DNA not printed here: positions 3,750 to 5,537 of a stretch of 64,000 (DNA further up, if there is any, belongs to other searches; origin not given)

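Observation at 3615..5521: rdhA/rdhB pair in which RdhA has a decayed Tat signal, next to a TRAP transporter and under the shared operator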

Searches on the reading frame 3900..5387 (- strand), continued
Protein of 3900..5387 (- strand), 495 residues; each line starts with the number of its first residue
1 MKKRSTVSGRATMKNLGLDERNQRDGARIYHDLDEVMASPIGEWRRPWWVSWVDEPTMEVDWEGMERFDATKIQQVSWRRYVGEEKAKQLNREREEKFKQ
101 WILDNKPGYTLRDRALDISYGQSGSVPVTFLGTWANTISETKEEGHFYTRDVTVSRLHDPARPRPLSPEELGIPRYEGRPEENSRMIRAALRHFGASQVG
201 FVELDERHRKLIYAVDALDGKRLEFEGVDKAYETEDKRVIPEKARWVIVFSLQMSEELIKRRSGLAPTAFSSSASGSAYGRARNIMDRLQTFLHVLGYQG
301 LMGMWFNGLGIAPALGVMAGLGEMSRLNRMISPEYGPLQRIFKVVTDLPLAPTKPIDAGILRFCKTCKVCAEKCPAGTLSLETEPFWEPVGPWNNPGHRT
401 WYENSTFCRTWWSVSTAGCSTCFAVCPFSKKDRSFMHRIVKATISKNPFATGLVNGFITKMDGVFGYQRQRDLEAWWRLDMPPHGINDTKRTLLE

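Call 6: search_solved_structures(query=window:3900-5387:-, max_evalue=0.01, show_alignments=3)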
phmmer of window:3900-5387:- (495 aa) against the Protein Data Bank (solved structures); distinct sequences matched with E-value up to 0.01: 7.
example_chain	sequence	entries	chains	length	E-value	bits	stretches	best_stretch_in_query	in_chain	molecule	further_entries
4uqu_A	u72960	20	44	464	3.7e-38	134.5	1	221-486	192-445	TETRACHLOROETHENE REDUCTIVE DEHALOGENASE CATALYTIC SUBUNIT PCEA | TETRACHLOROETHENE REDUCTIVE DEHALOGENASE CATALYTIC SUBUNIT | Tetrachloroethene reductive dehal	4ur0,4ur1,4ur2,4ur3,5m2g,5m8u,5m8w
8q4h_A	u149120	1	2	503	9.2e-34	120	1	232-442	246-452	Tetrachloroethene reductive dehalogenase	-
4ras_A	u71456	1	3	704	4.6e-17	64.9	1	248-477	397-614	Oxidoreductase, NAD-binding/iron-sulfur cluster-binding protein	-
6zxu_A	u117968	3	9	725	4.9e-17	64.8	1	248-477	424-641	Oxidoreductase, NAD-binding/iron-sulfur cluster-binding protein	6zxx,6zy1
6zy0_A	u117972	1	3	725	6.6e-17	64.4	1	248-477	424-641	Oxidoreductase, NAD-binding/iron-sulfur cluster-binding protein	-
5d08_A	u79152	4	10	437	2.5e-06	29.5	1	282-437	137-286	Epoxyqueuosine reductase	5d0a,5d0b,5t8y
5d6s_A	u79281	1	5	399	0.00025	22.9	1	296-379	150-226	Epoxyqueuosine reductase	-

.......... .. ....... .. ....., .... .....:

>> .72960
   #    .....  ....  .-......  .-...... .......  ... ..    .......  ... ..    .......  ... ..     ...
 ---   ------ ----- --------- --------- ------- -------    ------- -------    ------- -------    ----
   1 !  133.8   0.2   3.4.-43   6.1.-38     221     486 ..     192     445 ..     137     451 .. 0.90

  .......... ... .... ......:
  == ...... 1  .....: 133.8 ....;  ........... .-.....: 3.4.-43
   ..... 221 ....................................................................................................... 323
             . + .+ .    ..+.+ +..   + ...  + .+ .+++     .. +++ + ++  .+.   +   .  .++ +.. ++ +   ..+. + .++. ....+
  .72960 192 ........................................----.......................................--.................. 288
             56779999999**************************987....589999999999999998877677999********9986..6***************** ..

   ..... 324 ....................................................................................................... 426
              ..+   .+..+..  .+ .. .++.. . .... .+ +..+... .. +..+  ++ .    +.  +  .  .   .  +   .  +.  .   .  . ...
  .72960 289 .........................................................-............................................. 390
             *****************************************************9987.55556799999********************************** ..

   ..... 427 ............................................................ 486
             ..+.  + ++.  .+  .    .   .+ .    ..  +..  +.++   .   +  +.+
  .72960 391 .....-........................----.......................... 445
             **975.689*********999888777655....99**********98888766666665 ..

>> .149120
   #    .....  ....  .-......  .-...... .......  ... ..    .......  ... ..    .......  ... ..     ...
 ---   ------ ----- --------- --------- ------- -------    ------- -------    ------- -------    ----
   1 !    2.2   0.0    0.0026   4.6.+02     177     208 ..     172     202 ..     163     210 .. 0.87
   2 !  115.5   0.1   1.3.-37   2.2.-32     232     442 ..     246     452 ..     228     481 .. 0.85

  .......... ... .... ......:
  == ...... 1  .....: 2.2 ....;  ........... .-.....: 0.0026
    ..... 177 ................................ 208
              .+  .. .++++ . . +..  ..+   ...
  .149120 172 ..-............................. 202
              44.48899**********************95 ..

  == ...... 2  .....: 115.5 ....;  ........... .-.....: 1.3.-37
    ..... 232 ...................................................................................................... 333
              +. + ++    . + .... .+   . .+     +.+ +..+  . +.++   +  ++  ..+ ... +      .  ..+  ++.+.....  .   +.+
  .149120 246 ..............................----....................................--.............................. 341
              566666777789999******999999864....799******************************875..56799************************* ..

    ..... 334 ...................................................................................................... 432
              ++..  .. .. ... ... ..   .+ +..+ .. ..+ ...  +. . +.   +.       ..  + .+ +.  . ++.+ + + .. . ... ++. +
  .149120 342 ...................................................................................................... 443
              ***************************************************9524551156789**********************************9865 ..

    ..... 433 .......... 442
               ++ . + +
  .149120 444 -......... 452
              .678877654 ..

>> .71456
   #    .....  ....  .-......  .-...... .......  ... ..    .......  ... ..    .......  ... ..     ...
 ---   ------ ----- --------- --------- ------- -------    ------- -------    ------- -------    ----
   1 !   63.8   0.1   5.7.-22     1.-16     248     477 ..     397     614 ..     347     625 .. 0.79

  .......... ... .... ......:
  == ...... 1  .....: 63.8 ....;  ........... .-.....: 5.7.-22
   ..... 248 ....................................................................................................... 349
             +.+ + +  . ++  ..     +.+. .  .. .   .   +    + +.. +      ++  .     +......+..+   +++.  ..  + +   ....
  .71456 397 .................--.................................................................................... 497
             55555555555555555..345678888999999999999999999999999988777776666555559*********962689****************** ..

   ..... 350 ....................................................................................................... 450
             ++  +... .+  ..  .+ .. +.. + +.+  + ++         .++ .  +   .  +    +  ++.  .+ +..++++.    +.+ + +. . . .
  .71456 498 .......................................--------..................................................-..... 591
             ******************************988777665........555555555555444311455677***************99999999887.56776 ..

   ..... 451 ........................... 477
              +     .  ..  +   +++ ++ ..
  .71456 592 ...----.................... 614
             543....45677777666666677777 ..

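Call 17: find_related_loci(query=A1, collection=genome_contigs, flank=8000)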
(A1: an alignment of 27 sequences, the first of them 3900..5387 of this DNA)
Query A1 (495 aa) in genome_contigs; peptide patterns used: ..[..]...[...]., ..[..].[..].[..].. (x = any residue, [..] = any of these).
599 stretches matched a pattern (row limit reached: there are more); 159 encode a relative of the query (tblastn E <= 1e-3); the best 80 are kept; 80 distinct loci.
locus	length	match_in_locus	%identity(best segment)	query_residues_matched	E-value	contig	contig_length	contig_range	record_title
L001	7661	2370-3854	78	1-495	0e+0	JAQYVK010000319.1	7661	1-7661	MAG: Desulfatiglandales bacterium isolate SG_15_bin78 SG_15_bin.78.orig_15_c_000000402378, whole genome shotgun sequence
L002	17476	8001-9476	68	1-495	0e+0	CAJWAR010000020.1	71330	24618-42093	MAG TPA_asm: uncultured Rhodospirillaceae bacterium isolate ERR599062_bin.37_MetaBAT_v2.12.1_MAG genome assembly, contig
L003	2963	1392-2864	65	1-495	0e+0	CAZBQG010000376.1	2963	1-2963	MAG TPA_asm: uncultured Rhodospirillaceae bacterium isolate SRP308112_co1_303 genome assembly, contig: NODE_71771_length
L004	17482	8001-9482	65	1-495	0e+0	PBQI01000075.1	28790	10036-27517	MAG: Rhodospirillaceae bacterium isolate NP992 MHASMcontig_329312, whole genome shotgun sequence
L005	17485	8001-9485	64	1-495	0e+0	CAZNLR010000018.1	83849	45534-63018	MAG TPA_asm: uncultured Rhodospirillaceae bacterium isolate SRP200020_co5_401 genome assembly, contig: NODE_381_length_8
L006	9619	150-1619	63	1-494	0e+0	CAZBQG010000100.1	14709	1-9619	MAG TPA_asm: uncultured Rhodospirillaceae bacterium isolate SRP308112_co1_303 genome assembly, contig: NODE_7125_length_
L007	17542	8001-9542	61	1-495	0e+0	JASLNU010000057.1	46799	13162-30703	MAG: Rhodospirillales bacterium isolate Arabian11_MAG_19 c_000000721315, whole genome shotgun sequence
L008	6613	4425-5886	69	1-495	0e+0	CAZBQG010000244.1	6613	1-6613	MAG TPA_asm: uncultured Rhodospirillaceae bacterium isolate SRP308112_co1_303 genome assembly, contig: NODE_23188_length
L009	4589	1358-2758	58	1-495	0e+0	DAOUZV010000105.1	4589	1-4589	MAG TPA_asm: Chloroflexota bacterium isolate CSMAG_962 CSMAG_962_k141_5445033_length_4589_cov_7.0000, whole genome shotg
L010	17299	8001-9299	57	32-487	2e-176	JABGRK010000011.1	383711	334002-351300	MAG: Chloroflexi bacterium isolate co234_bin78 NODE_11_length_383711_cov_13.690212, whole genome shotgun sequence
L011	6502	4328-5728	55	1-495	3e-176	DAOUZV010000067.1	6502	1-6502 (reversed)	MAG TPA_asm: Chloroflexota bacterium isolate CSMAG_962 CSMAG_962_k141_4106274_length_6502_cov_7.0000, whole genome shotg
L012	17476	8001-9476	67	1-495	0e+0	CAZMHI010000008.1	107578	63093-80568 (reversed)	MAG TPA_asm: uncultured Rhodospirillaceae bacterium isolate SRP077602_co11_112 genome assembly, contig: NODE_77_length_1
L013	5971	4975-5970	66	1-335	2e-148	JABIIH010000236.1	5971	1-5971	MAG: Rhodospirillaceae bacterium isolate SI053_bin87 k141_538966, whole genome shotgun sequence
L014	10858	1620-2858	50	45-492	7e-137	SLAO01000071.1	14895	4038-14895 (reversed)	MAG: Nitriliruptorales bacterium isolate CSSed162cmB_40R1 CSSed16-2cmB-11455, whole genome shotgun sequence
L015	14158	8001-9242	47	33-486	1e-133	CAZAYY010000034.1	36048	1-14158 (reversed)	MAG TPA_asm: uncultured Anaerolineales bacterium isolate SRP319275_co4_117 genome assembly, contig: NODE_636_length_3604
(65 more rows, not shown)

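Call 26: find_related_loci(query=A1, collection=metagenome_contigs, flank=4000)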
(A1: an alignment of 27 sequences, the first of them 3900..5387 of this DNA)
Query A1 (495 aa) in metagenome_contigs; peptide patterns used: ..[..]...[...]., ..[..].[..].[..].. (x = any residue, [..] = any of these).
600 stretches matched a pattern (row limit reached: there are more); 256 encode a relative of the query (tblastn E <= 1e-3); the best 80 are kept; 80 distinct loci.
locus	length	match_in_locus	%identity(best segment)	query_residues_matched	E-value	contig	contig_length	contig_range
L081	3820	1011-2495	76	1-495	0e+0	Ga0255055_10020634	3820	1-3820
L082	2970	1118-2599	75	1-495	0e+0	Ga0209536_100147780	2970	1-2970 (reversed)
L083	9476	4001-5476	68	1-495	0e+0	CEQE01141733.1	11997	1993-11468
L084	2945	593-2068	67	1-495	0e+0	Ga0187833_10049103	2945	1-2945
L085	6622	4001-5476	67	1-495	0e+0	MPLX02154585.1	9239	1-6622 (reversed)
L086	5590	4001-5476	67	1-495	0e+0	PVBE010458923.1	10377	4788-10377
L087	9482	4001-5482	65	1-495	0e+0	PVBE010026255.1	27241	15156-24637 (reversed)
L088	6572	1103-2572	64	1-495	0e+0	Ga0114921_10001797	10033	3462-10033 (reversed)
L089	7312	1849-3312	63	1-495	0e+0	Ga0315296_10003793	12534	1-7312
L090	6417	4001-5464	63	1-495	0e+0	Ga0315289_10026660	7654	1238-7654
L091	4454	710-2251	61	1-495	0e+0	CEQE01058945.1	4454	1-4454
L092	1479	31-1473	62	1-495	0e+0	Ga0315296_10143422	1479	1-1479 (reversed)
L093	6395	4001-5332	65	31-495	0e+0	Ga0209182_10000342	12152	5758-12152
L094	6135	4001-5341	63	29-495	0e+0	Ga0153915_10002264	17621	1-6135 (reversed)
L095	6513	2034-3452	60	1-494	0e+0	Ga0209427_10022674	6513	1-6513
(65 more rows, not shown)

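Call 40: search_protein_families(library=pfam, alignment_id=A2, max_evalue=0.00001)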
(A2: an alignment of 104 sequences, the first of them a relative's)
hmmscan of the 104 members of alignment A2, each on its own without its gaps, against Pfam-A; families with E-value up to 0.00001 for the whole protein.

A. member 1, L012:1388-4993:+ (1201 aa): 2 families
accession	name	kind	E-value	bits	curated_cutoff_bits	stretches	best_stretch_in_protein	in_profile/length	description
PF20169.3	DUF6537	-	4.9e-67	226.2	27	1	984-1180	2-199/203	Family of unknown function (DUF6537)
PF01558.24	POR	-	1.1e-14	55.4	27.4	1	771-957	1-171/173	Pyruvate ferredoxin/flavodoxin oxidoreductase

B. families by the number of members that match (of 104 scanned): 140 families (the first 25 are shown)
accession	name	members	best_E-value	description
PF00005.33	ABC_tran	7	2.3e-54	ABC transporter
PF00384.28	Molybdopterin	6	1.2e-62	Molybdopterin oxidoreductase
PF04879.21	Molybdop_Fe4S4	6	4.8e-16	Molybdopterin oxidoreductase Fe4S4 domain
PF01568.27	Molydop_binding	5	9.6e-22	Molydopterin dinucleotide binding domain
PF12838.12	Fer4_7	5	4e-14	4Fe-4S dicluster domain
PF02463.25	SMC_N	5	7.1e-07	RecF/RecN/SMC N terminal domain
PF02518.31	HATPase_c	4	3.7e-28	Histidine kinase-, DNA gyrase B-, and HSP90-like ATPase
PF13304.12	AAA_21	4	9.1e-15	AAA domain, putative AbiEii toxin, Type IV TA system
PF01314.23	AFOR_C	3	1.5e-108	Aldehyde ferredoxin oxidoreductase, domains 2 & 3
PF00501.34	AMP-binding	3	2.9e-74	AMP-binding enzyme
PF13193.12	AMP-binding_C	3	4.1e-20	AMP-binding enzyme C-terminal domain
PF00037.32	Fer4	3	5.8e-13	4Fe-4S binding domain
PF13237.11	Fer4_10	3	4.2e-12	4Fe-4S dicluster domain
PF13187.11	Fer4_9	3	7.3e-11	4Fe-4S dicluster domain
PF13426.13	PAS_9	2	1.8e-85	PAS domain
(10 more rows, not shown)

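Call 57: predict_structure(alignment_id=A1)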
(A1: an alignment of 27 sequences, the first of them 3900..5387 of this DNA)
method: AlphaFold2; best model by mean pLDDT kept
length: 495 residues; sequences in the alignment: 27
mean_pLDDT: 52.1   pTM: 0.55
mean pLDDT of the five models: 52.1, 47.6, 46.3, 35.8, 32.4
residues with pLDDT >= 90: 6; 70-90: 108; 50-70: 96; < 50: 285
segments of 3 or more residues with pLDDT < 50: 1-30, 32-40, 42-60, 65-79, 123-128, 138-157, 255-276, 305-337, 354-368, 378-380, 383-495
pLDDT, mean of each block of 10 residues (from residue 1): 36 42 39 43 37 39 47 43 62 69 75 74 52 57 44 46 70 85 78 69 69 63 84 85 83 49 32 44 74 87 52 36 38 43 83 50 38 52 39 31 40 39 40 36 40 38 33 30 28 29
secondary structure, 60 per line:
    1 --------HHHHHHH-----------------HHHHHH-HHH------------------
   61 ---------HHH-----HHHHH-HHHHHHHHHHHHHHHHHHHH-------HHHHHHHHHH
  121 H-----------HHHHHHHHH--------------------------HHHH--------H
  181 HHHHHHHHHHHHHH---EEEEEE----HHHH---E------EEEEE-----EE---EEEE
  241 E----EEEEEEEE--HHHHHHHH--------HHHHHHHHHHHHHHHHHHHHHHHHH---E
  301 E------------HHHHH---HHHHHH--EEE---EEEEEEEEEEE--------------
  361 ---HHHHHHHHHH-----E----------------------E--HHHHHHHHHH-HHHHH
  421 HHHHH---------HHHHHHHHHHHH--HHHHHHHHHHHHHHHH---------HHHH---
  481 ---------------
elements in order: H9-15 H33-38 H78-82 H84-103 H111-121 H133-141 H168-171 H180-194 E198-203 H208-211 E222-226 E237-241 E246-253 H256-263 H272-296 H314-318 H322-327 E330-332 E336-346 H364-373 H405-414 H416-425 H435-446 H449-464 H474-477

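Call 68: predict_structure(alignment_id=A3)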
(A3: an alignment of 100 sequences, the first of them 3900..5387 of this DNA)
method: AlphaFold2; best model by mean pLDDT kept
length: 495 residues; sequences in the alignment: 100
mean_pLDDT: 87.2   pTM: 0.87
mean pLDDT of the five models: 87.2, 87.0, 86.6, 84.9, 83.1
residues with pLDDT >= 90: 308; 70-90: 122; 50-70: 56; < 50: 9
segments of 3 or more residues with pLDDT < 50: 1-5, 493-495
pLDDT, mean of each block of 10 residues (from residue 1): 52 75 71 62 71 94 96 94 97 96 95 93 88 83 76 85 90 94 91 94 97 96 98 97 98 91 90 92 96 98 92 97 94 92 98 93 89 93 95 94 94 89 86 66 70 69 71 89 72 47
secondary structure, 60 per line:
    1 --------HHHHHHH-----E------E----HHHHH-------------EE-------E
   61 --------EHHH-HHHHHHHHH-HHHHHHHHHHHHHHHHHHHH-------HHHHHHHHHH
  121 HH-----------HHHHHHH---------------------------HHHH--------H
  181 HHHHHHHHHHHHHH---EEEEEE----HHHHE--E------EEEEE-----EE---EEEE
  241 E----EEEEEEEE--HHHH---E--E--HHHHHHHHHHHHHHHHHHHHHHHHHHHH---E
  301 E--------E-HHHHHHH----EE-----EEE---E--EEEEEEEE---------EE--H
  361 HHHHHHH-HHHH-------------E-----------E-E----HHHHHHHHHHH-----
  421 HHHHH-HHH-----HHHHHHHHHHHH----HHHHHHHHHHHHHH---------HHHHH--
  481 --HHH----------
elements in order: H9-15 H33-37 H74-82 H84-103 H111-122 H134-140 H168-171 H180-194 E198-203 H208-211 E222-226 E237-241 E246-253 H256-259 H269-296 H312-318 E330-332 E339-346 H360-367 H369-372 H405-415 H421-425 H435-446 H451-464 H474-478
